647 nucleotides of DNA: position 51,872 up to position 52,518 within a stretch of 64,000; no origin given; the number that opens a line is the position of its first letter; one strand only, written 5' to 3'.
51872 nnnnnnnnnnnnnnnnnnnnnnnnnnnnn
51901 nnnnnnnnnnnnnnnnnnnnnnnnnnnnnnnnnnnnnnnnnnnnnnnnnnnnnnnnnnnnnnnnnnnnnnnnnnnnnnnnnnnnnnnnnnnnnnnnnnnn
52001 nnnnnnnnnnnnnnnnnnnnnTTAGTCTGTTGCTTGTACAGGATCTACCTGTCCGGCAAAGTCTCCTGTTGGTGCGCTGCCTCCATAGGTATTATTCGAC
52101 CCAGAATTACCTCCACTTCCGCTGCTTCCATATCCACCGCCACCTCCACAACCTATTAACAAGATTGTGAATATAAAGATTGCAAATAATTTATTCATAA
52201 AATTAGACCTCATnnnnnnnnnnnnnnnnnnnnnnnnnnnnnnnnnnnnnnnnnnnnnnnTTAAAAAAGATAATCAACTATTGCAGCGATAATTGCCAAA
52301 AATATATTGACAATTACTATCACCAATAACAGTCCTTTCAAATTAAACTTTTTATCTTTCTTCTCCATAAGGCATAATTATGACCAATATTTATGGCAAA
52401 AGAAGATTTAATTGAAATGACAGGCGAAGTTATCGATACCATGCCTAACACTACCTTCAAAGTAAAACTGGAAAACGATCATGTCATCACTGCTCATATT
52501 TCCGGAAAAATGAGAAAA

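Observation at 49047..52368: Three-gene surface cassette: membrane peptide, tiny lipoprotein and 984-aa secreted Cys-paired protein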

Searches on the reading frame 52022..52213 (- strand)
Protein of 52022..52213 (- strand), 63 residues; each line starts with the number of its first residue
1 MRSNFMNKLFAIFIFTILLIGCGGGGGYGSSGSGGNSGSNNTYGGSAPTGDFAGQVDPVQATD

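Call 5: search_protein_families(library=pfam, proteins=[window:52022-52213:-], max_evalue=1)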
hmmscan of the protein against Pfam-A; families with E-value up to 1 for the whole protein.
window:52022-52213:- (63 aa): 1 family
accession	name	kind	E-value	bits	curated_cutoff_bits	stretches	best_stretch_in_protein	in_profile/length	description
PF24381.1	DUF7537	-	0.046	13.7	31.7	1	11-53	4-47/258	Family of unknown function (DUF7537)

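Call 7: search_protein_families(library=ncbifam, proteins=[window:52022-52213:-], max_evalue=1)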
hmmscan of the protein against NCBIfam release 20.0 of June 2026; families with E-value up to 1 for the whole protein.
window:52022-52213:- (63 aa): 4 families
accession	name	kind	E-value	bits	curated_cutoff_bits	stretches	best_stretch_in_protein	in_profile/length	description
NF058595.1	invert_tail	domain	0.0036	17.6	37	1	9-38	59-85/113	lipo-invert putative C-terminal anchoring domain-containing protein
NF033865.1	fusolisin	equivalog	0.012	13.7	999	1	6-40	7-43/1006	fusolisin family autotransporter serine protease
TIGR00810.1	secG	equivalog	0.026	14.6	30.85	1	9-39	10-40/73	preprotein translocase subunit SecG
NF058647.1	lipo_LytA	equivalog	0.2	11.9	110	1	6-57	1-53/107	acidic lipoprotein LytA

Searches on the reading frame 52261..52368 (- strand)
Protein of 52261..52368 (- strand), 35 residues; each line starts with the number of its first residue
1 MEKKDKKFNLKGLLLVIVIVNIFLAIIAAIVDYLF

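Call 5: search_protein_families(library=pfam, proteins=[window:52261-52368:-], max_evalue=1)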
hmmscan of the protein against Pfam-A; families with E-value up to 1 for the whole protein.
window:52261-52368:- (35 aa): 1 family
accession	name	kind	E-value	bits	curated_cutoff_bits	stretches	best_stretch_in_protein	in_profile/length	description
PF02937.20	COX6C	-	0.082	13.5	22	1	6-32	3-29/70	Cytochrome c oxidase subunit VIc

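Call 7: search_protein_families(library=ncbifam, proteins=[window:52261-52368:-], max_evalue=1)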
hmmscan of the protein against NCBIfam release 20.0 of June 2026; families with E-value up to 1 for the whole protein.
window:52261-52368:- (35 aa): 2 families
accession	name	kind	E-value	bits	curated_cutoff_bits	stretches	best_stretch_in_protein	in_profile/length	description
TIGR00964.1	secE_bact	equivalog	0.066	13.1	27.55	1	14-35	28-48/57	preprotein translocase subunit SecE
NF006283.1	PRK08455.1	equivalog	0.2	11.2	187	1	3-34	9-40/182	flagellar basal body-associated protein FliL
